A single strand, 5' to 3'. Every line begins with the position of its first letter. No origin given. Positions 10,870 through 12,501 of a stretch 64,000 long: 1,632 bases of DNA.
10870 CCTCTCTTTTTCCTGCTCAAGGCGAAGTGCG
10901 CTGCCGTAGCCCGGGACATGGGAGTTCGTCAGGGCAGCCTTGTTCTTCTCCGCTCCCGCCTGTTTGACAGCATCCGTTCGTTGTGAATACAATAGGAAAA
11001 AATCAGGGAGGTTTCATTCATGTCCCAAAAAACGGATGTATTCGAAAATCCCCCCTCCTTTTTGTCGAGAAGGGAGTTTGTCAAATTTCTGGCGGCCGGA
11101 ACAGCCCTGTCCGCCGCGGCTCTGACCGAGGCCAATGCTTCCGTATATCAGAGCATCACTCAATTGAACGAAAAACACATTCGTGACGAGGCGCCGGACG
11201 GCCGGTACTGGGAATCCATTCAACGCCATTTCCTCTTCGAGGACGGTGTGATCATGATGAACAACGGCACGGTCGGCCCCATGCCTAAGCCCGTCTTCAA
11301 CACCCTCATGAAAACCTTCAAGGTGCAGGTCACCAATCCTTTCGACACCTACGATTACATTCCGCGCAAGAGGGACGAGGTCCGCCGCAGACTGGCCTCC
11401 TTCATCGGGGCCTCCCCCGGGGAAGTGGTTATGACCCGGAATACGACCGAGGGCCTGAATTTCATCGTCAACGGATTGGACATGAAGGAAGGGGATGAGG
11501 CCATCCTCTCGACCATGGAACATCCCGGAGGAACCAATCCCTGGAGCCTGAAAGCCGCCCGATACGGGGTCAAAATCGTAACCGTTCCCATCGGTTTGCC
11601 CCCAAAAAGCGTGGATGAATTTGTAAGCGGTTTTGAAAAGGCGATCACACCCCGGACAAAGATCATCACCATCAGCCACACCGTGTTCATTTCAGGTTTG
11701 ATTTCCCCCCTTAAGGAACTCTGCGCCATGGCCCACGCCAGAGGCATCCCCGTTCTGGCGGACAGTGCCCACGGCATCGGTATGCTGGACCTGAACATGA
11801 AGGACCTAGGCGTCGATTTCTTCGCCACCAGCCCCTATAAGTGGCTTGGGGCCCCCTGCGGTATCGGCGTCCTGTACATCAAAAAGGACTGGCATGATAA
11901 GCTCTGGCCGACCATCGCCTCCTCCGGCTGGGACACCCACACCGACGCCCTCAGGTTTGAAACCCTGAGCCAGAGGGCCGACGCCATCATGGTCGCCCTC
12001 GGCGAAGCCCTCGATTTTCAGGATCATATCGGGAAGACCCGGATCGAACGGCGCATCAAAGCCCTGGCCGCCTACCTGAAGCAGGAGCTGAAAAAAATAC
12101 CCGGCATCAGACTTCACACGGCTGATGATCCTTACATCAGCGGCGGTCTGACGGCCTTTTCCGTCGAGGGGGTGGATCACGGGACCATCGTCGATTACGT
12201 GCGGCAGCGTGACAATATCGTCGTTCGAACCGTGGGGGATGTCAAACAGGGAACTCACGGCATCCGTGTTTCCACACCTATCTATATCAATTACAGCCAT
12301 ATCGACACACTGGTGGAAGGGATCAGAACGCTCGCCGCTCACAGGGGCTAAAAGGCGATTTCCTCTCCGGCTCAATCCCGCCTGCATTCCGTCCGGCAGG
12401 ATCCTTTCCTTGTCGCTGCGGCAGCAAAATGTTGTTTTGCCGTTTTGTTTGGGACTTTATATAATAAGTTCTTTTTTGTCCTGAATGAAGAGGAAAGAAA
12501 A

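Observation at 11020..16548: Poly-gamma-glutamate synthetase cassette (pgsB-pgsC plus a non-PgsA third gene) flanked by a Tat-exported PLP enzyme and a convergent M14-like peptidase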

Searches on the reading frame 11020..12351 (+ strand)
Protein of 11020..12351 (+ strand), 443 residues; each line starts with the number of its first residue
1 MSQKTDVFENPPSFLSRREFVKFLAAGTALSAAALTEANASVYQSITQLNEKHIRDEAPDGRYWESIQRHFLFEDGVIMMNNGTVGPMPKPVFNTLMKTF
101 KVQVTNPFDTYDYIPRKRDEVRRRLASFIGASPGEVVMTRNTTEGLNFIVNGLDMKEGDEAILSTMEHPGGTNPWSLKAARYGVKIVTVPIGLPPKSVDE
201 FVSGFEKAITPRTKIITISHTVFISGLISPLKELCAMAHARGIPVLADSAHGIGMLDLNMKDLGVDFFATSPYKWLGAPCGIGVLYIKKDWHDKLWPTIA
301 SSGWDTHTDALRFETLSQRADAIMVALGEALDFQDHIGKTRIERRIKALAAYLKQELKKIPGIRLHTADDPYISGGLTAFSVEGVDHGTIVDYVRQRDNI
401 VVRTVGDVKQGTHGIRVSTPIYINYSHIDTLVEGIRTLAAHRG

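Call 3: search_protein_families(library=pfam, proteins=[window:11020-12351:+], max_evalue=0.01)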
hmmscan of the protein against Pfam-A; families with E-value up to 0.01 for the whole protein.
window:11020-12351:+ (443 aa): 4 families
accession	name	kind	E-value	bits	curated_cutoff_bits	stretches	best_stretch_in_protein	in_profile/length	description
PF00266.25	Aminotran_5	-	1.6e-52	179.2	21.5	1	114-418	41-358/371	Aminotransferase class-V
PF01041.23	DegT_DnrJ_EryC1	-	4e-12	46.5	19.8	1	119-256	27-153/360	DegT/DnrJ/EryC1/StrS aminotransferase family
PF00155.27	Aminotran_1_2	-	3.9e-06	26.7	19.7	1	113-365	38-297/361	Aminotransferase class I and II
PF01053.26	Cys_Met_Meta_PP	-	0.0049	15.9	27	1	156-277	89-201/381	Cys/Met metabolism PLP-dependent enzyme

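Call 4: search_protein_families(library=ncbifam, proteins=[window:11020-12351:+], max_evalue=0.01)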
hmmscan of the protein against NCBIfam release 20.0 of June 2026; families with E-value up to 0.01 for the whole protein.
window:11020-12351:+ (443 aa): 35 families (the best 25 are shown)
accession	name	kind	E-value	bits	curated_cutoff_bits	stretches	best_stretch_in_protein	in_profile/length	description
TIGR01979.1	sufS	subfamily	4.6e-49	167.4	475.1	1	116-437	62-397/403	SufS family cysteine desulfurase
NF051467.1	peri_mod_PvdN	equivalog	1e-40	139.7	650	1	30-407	8-399/425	pyoverdine-tailoring periplasmic protein PvdN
NF041166.1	f2_encap_cargo1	exception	2e-39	136.2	800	1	120-437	293-622/623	family 2A encapsulin nanocompartment cargo protein cysteine desulfurase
TIGR01977.1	am_tr_V_EF2568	hypoth_equivalog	4.4e-34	118.1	377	1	89-433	13-371/376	cysteine desulfurase family protein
NF006791.0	PRK09295.1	equivalog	2.5e-33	115.8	661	1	117-434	68-397/406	cysteine desulfurase SufS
NF008126.0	PRK10874.1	equivalog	1.1e-31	110.4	607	1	116-404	63-354/401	cysteine desulfurase CsdA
TIGR03392.1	FeS_syn_CsdA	equivalog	2.5e-29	102.7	493.6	1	117-410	61-357/398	cysteine desulfurase CsdA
TIGR01976.1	am_tr_V_VC1184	hypoth_equivalog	1.1e-25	90.8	352.35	1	77-389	19-346/401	cysteine desulfurase-like protein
NF040779.1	Sec_lyase_SclA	exception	6.5e-24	84.5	525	1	120-403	47-332/378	selenocysteine lyase SclA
TIGR03402.1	FeS_nifS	equivalog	5.6e-23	81.3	530.75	1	80-392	3-306/379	cysteine desulfurase NifS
TIGR03235.1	DNA_S_dndA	equivalog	5e-22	78.7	480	1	119-397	45-315/353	cysteine desulfurase DndA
TIGR04343.1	egtE_PLP_lyase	equivalog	1.1e-19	70.5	400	1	122-439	60-365/370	ergothioneine biosynthesis PLP-dependent enzyme EgtE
NF010611.0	PRK14012.1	equivalog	1.1e-18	67.4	548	1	118-373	53-299/406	IscS subfamily cysteine desulfurase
TIGR02006.1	IscS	equivalog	5.8e-18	65.1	643.2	1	78-375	5-297/402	IscS subfamily cysteine desulfurase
TIGR03403.1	nifS_epsilon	equivalog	1e-17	64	587.7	1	129-369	55-287/382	NifS family cysteine desulfurase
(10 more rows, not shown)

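Call 17: find_homologous_proteins(query=window:11020-12348:+)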
Query window:11020-12348:+ (443 aa): 3121 proteins with E <= 0.001 among 8000 candidates; the best 120 are listed.
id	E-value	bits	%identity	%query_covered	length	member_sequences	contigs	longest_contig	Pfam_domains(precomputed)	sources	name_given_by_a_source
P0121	2.0e-277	938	94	98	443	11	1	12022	PF00155.28,PF00266.26,PF01041.24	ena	-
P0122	2.0e-261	885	86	100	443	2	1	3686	PF00155.28,PF00266.26,PF01041.24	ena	-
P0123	6.2e-228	775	76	97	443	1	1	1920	PF00155.28,PF00266.26,PF01041.24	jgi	jgi:selenocysteine lyase/cysteine desulfurase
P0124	6.2e-226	768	75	97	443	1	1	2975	PF00155.28,PF00266.26,PF01041.24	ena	-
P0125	9.5e-226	768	75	97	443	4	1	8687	PF00155.28,PF00266.26,PF01041.24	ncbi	ncbi:MAG: aminotransferase class V-fold PLP-dependent enzyme [Candidatus Aminicenantes bacterium]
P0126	6.5e-223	758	74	97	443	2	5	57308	PF00155.28,PF00266.26,PF01041.24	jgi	jgi:isopenicillin-N epimerase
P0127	1.2e-222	758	74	97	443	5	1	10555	PF00155.28,PF00266.26,PF01041.24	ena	-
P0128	7.9e-222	755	74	97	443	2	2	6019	PF00155.28,PF00266.26,PF01041.24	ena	-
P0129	3.0e-221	753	73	98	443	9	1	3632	PF00266.26,PF01041.24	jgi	jgi:selenocysteine lyase/cysteine desulfurase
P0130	1.5e-219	747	72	100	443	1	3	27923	PF00155.28,PF00266.26,PF01041.24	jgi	jgi:selenocysteine lyase/cysteine desulfurase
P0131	2.2e-219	747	73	98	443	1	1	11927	PF00155.28,PF00266.26,PF01041.24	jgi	jgi:isopenicillin-N epimerase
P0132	2.3e-219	747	73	97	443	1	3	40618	PF00155.28,PF00266.26,PF01041.24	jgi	jgi:isopenicillin-N epimerase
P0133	4.0e-219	746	73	98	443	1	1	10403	PF00155.28,PF00266.26,PF01041.24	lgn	-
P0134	2.0e-218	744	72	98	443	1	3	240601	PF00155.28,PF00266.26,PF01041.24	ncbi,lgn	-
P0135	2.7e-218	743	72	98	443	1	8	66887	PF00155.28,PF00266.26,PF01041.24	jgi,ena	-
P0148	4.2e-216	736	71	98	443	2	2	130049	PF00155.28,PF00266.26,PF01041.24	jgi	jgi:isopenicillin-N epimerase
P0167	1.4e-212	724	70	97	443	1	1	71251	PF00155.28,PF00266.26,PF01041.24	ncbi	-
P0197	1.2e-210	718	70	100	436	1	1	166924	PF00155.28,PF00266.26,PF01041.24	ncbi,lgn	-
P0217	8.8e-210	715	70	96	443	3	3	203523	PF00155.28,PF00266.26,PF01041.24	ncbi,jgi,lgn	-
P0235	5.8e-209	712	70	97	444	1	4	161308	PF00155.28,PF00266.26,PF01041.24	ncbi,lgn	-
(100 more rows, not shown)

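Call 18: find_encoding_contigs(protein=P0217, flank=10000, max_places=1)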
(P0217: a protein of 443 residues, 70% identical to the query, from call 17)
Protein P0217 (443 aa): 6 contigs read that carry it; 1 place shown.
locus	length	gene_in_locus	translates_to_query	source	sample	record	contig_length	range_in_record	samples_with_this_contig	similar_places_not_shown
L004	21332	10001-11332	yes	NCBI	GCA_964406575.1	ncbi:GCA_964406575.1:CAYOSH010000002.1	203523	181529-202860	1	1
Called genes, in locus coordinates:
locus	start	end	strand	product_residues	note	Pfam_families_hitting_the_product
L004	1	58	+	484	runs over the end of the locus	PF00672:HAMP, PF00512:HisKA, PF02518:HATPase_c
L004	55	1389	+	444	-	PF00072:Response_reg, PF00158:Sigma54_activat, PF14532:Sigma54_activ_2, PF00004:AAA (weak), PF07724:AAA_2 (weak), PF07728:AAA_5, PF25601:AAA_lid_14, PF02954:HTH_8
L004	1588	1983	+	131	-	PF00072:Response_reg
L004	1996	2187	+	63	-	-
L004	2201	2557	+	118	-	PF02954:HTH_8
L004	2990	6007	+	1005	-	PF13620:CarboxypepD_reg, PF13715:CarbopepD_reg_2 (weak), PF00593:TonB_dep_Rec_b-barrel (weak), PF25183:OMP_b-brl_4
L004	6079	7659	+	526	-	PF01841:Transglut_core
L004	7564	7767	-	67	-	-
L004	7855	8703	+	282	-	PF01937:ARMT1-like_dom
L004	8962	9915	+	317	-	PF04015:DUF362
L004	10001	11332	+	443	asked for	PF00266:Aminotran_5, PF00155:Aminotran_1_2 (weak), PF01041:DegT_DnrJ_EryC1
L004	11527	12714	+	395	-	PF08245:Mur_ligase_M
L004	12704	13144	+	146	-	PF14102:Caps_synth_CapC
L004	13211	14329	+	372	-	-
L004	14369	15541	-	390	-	-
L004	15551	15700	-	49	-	-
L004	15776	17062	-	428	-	-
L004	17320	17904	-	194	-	-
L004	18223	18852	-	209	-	PF19823:DUF6305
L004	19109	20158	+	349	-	PF04015:DUF362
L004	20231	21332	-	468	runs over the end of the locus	PF09861:Lar_N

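Call 19: find_encoding_contigs(protein=P0134, flank=10000, max_places=1)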
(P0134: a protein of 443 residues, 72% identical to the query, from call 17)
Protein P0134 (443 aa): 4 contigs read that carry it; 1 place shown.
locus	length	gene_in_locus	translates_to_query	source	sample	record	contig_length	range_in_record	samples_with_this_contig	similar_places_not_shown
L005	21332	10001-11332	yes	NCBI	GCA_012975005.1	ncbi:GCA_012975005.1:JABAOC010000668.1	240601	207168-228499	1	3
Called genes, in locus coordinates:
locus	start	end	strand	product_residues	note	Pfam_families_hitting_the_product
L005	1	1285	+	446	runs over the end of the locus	PF00072:Response_reg, PF00158:Sigma54_activat, PF14532:Sigma54_activ_2, PF00004:AAA (weak), PF07724:AAA_2 (weak), PF07728:AAA_5 (weak), PF25601:AAA_lid_14, PF02954:HTH_8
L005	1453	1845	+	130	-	PF00072:Response_reg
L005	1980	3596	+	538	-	PF01841:Transglut_core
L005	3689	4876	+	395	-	PF13474:SnoaL_3 (weak), PF00881:Nitroreductase, PF14512:TM1586_NiRdase (faint)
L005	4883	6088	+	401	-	PF04389:Peptidase_M28 (weak), PF01546:Peptidase_M20, PF07687:M20_dimer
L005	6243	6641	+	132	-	PF07883:Cupin_2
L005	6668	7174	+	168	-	PF14803:Zn_ribbon_Nudix, PF00293:NUDIX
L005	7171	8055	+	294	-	PF01937:ARMT1-like_dom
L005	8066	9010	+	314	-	PF04015:DUF362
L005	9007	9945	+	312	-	PF20244:DUF6599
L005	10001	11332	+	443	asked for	PF00266:Aminotran_5, PF00155:Aminotran_1_2, PF01041:DegT_DnrJ_EryC1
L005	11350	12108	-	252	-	PF04055:Radical_SAM (weak)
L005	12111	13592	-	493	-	PF00392:GntR, PF00155:Aminotran_1_2, PF12897:Asp_aminotransf (weak)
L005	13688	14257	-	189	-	PF03352:Adenine_glyco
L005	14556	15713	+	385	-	PF08245:Mur_ligase_M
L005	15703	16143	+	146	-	PF14102:Caps_synth_CapC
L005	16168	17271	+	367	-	-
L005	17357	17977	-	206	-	-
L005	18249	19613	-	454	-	PF09861:Lar_N, PF21113:LarA_C (weak)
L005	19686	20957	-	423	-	PF00465:Fe-ADH, PF25137:ADH_Fe_C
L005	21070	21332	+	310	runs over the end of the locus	PF00294:PfkB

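Call 20: find_encoding_contigs(protein=P0197, flank=10000, max_places=1)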
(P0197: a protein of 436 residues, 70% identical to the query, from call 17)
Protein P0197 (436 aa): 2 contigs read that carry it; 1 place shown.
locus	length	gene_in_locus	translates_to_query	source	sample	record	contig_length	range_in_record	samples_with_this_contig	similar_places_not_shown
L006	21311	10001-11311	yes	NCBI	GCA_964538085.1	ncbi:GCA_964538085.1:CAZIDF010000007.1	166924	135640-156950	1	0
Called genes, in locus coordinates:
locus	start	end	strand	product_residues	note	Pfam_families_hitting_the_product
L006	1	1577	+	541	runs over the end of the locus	PF00496:SBP_bac_5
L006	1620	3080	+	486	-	PF00672:HAMP, PF00512:HisKA, PF02518:HATPase_c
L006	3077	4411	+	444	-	PF00072:Response_reg, PF00004:AAA (faint), PF00158:Sigma54_activat, PF14532:Sigma54_activ_2, PF07724:AAA_2 (weak), PF07728:AAA_5 (weak), PF25601:AAA_lid_14, PF02954:HTH_8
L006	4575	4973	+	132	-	PF00072:Response_reg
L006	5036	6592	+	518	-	PF01841:Transglut_core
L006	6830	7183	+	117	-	PF02311:AraC_binding (weak), PF07883:Cupin_2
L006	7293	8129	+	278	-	PF01937:ARMT1-like_dom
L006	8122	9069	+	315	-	PF04015:DUF362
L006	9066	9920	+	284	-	PF20244:DUF6599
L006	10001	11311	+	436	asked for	PF00266:Aminotran_5, PF00155:Aminotran_1_2 (weak), PF01041:DegT_DnrJ_EryC1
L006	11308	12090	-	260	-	PF04055:Radical_SAM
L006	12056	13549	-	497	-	PF00392:GntR, PF13730:HTH_36 (weak), PF00155:Aminotran_1_2, PF12897:Asp_aminotransf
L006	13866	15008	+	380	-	PF08245:Mur_ligase_M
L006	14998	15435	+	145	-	PF14102:Caps_synth_CapC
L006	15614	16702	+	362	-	-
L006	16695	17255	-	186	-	-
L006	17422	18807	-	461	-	PF09861:Lar_N, PF21113:LarA_C (faint)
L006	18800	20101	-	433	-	PF00465:Fe-ADH, PF25137:ADH_Fe_C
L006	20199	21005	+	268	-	PF00359:PTS_EIIA_2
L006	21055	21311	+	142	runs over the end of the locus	PF00472:RF-1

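Call 43: search_protein_families(library=pfam, proteins=[L004:17320-17904:-], max_evalue=10)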
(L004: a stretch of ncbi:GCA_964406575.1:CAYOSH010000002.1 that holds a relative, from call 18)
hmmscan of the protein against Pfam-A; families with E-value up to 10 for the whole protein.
L004:17320-17904:- (194 aa): 6 families
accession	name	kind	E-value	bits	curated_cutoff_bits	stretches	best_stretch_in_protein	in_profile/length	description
PF24535.1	DUF7598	-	0.019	15.6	27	1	5-52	5-53/135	Domain of unknown function (DUF7598)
PF13567.11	DUF4131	-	0.059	13.5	31.6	1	16-60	10-55/165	Domain of unknown function (DUF4131)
PF04906.18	Tweety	-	0.14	11.2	31.8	1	121-171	168-218/431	Tweety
PF20237.3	DUF6594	-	1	9.6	30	1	8-54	176-218/238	Family of unknown function (DUF6594)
PF19667.4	DUF6170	-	1.4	9.5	27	1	8-62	37-90/100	Family of unknown function (DUF6170)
PF21844.1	DUF6903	-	4.1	8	24.2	1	9-54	3-48/54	Family of unknown function (DUF6903)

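Call 67: search_solved_structures(query=window:11020-12348:+, max_evalue=1e-10, show_alignments=1)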
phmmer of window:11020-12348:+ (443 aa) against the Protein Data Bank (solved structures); distinct sequences matched with E-value up to 1e-10: 71 (the best 60 are shown).
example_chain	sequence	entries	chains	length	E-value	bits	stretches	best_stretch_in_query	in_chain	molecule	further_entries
4w91_A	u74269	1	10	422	5.9e-35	124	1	80-407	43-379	Aminotransferase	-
5i90_A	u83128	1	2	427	2.3e-34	122.1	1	49-397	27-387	PvdN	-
5hh9_A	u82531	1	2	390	3.1e-33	118.4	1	64-397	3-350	PvdN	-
4q75_A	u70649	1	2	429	5.3e-31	111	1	78-413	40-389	Cysteine desulfurase 2, chloroplastic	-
4q76_A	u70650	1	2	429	6.4e-31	110.8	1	78-413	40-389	Cysteine desulfurase 2, chloroplastic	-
7e6a_A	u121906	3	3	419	7.9e-31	110.5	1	79-406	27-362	Cysteine desulfurase SufS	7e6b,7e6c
5j8q_A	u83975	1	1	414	9e-31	110.3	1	79-405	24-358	Cysteine desulfurase SufS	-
5xt5_A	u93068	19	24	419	9.1e-31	110.3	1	79-405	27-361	Cysteine desulfurase SufS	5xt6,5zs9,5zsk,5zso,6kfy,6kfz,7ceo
7e6d_A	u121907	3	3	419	1.4e-30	109.6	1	79-404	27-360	Cysteine desulfurase SufS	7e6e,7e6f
1t3i_A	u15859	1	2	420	3.8e-30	108.2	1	78-413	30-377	Probable cysteine desulfurase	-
7ceq_A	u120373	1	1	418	2.2e-29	105.7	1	79-405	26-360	Cysteine desulfurase SufS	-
7cer_A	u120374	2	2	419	2.2e-29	105.7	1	79-405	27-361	Cysteine desulfurase SufS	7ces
5vpr_A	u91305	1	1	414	1.3e-28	103.2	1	77-437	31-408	Cysteine desulfurase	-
6o11_A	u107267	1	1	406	2.6e-28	102.1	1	116-435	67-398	Cysteine desulfurase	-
1c0n_A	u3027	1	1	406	2.9e-28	102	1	116-435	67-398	PROTEIN (CSDB PROTEIN)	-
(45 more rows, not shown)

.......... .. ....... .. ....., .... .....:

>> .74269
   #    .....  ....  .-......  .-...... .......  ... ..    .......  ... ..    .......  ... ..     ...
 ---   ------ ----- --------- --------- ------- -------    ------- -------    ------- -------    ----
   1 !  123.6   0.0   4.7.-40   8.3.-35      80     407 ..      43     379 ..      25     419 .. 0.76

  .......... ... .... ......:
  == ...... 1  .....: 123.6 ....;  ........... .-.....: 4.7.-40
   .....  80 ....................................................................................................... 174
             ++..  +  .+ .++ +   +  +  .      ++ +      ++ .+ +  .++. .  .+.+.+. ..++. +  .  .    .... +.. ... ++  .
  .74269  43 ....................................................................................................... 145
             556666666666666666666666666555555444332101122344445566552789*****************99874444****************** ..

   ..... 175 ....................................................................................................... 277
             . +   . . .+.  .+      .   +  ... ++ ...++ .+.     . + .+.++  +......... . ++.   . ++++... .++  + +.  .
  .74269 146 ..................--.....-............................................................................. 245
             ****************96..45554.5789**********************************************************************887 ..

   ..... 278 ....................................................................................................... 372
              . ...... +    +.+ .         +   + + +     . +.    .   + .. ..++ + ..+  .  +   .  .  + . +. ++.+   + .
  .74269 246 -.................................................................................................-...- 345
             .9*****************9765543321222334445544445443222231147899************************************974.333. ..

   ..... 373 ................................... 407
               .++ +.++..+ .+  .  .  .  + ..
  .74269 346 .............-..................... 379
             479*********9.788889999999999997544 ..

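Call 77: find_encoding_contigs(protein=P0148, flank=10000, max_places=1)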
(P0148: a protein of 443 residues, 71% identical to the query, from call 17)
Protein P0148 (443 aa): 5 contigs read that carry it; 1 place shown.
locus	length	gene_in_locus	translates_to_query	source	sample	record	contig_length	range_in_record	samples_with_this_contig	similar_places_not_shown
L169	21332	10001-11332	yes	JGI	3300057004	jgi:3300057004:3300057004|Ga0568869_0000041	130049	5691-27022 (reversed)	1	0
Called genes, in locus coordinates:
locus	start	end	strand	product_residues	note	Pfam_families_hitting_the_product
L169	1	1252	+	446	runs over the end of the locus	PF00072:Response_reg, PF00158:Sigma54_activat, PF14532:Sigma54_activ_2, PF00004:AAA (weak), PF07724:AAA_2 (weak), PF07728:AAA_5 (weak), PF25601:AAA_lid_14, PF02954:HTH_8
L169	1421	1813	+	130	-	PF00072:Response_reg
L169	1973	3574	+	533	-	PF01841:Transglut_core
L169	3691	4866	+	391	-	PF13474:SnoaL_3 (weak), PF00881:Nitroreductase, PF14512:TM1586_NiRdase (faint)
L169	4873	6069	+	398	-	PF04389:Peptidase_M28 (weak), PF01546:Peptidase_M20, PF07687:M20_dimer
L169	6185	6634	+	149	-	PF07883:Cupin_2 (weak)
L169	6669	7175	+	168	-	PF14803:Zn_ribbon_Nudix, PF00293:NUDIX, PF14815:NUDIX_4 (weak)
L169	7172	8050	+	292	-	PF01937:ARMT1-like_dom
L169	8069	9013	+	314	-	PF04015:DUF362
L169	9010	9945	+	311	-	PF20244:DUF6599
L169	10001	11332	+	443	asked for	PF00266:Aminotran_5, PF00155:Aminotran_1_2 (faint), PF01041:DegT_DnrJ_EryC1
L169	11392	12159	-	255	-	PF04055:Radical_SAM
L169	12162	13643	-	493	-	PF00392:GntR, PF00155:Aminotran_1_2, PF12897:Asp_aminotransf (weak)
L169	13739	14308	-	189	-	PF03352:Adenine_glyco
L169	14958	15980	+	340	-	PF08245:Mur_ligase_M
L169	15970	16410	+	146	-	PF14102:Caps_synth_CapC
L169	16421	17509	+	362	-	-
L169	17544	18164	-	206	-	-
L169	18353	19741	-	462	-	PF09861:Lar_N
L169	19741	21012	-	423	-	PF00465:Fe-ADH, PF25137:ADH_Fe_C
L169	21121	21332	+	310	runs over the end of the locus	PF00294:PfkB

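Call 78: find_encoding_contigs(protein=P0235, flank=10000, max_places=1)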
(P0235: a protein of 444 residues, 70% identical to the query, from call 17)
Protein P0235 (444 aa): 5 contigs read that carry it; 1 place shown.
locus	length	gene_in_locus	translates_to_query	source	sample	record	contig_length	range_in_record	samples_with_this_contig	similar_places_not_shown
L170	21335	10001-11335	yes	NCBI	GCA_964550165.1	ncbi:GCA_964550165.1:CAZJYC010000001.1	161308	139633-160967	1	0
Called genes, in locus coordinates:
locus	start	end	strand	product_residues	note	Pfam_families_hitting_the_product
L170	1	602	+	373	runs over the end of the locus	PF00881:Nitroreductase, PF14512:TM1586_NiRdase (faint)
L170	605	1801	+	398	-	PF01546:Peptidase_M20, PF07687:M20_dimer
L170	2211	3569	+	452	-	PF01979:Amidohydro_1, PF07969:Amidohydro_3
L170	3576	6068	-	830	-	-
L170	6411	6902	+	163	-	PF14803:Zn_ribbon_Nudix, PF00293:NUDIX, PF14815:NUDIX_4 (weak)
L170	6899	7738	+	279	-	PF01937:ARMT1-like_dom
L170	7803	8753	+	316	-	PF04015:DUF362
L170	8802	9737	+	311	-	PF20244:DUF6599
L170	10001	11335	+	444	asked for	PF00266:Aminotran_5, PF00155:Aminotran_1_2, PF01041:DegT_DnrJ_EryC1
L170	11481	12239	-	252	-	PF04055:Radical_SAM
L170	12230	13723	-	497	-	PF00392:GntR, PF00155:Aminotran_1_2, PF12897:Asp_aminotransf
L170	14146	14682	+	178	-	PF04542:Sigma70_r2, PF08281:Sigma70_r4_2, PF00196:GerE (faint)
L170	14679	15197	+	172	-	-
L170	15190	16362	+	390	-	-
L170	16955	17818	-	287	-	PF00753:Lactamase_B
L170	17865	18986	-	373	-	-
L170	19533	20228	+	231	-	PF07556:DUF1538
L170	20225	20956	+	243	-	PF07556:DUF1538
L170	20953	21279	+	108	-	PF00543:P-II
